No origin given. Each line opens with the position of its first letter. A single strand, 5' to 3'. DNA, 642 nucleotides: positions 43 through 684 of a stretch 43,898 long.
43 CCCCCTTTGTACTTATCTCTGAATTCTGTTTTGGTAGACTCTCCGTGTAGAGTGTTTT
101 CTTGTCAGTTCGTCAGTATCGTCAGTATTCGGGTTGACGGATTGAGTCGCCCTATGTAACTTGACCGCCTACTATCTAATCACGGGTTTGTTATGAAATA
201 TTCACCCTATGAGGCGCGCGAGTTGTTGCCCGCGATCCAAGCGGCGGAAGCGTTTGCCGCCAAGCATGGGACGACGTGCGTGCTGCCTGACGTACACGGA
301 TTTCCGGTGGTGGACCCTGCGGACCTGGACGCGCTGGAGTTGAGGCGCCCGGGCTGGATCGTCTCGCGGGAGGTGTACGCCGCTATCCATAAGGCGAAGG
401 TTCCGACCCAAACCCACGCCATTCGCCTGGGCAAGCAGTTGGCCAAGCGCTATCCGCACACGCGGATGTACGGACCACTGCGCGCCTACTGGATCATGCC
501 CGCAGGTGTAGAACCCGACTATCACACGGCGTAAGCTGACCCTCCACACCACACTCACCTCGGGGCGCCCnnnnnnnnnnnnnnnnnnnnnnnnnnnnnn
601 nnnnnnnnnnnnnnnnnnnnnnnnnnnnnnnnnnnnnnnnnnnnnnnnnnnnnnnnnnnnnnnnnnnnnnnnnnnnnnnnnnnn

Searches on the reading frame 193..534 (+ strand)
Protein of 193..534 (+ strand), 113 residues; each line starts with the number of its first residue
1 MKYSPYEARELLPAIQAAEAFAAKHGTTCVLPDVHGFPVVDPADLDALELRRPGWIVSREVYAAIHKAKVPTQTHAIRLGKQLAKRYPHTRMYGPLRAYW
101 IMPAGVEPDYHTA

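Call 54: find_encoding_contigs(protein=window:193-534:+, flank=1500, max_places=10)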
Protein window:193-534:+ (113 aa): 23 contigs read that carry it; 3 places shown.
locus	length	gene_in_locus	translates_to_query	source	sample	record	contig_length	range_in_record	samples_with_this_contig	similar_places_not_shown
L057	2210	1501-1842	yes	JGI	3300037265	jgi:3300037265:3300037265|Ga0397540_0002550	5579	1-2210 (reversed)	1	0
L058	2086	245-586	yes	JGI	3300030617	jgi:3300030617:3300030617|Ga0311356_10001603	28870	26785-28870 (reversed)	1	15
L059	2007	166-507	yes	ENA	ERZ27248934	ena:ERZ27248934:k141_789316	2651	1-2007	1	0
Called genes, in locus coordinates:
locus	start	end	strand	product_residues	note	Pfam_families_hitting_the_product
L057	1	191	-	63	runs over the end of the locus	-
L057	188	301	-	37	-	-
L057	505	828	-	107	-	PF22479:Pam3_gp18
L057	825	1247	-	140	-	-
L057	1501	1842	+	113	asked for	-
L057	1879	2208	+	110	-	?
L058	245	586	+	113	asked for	-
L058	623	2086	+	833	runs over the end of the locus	PF05272:VapE-like_dom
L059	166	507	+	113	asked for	-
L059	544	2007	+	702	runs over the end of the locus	?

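Call 66: search_protein_families(library=pfam, proteins=[window:193-534:+], max_evalue=0.01)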
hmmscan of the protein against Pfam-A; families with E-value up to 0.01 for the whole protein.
window:193-534:+ (113 aa): 0 families
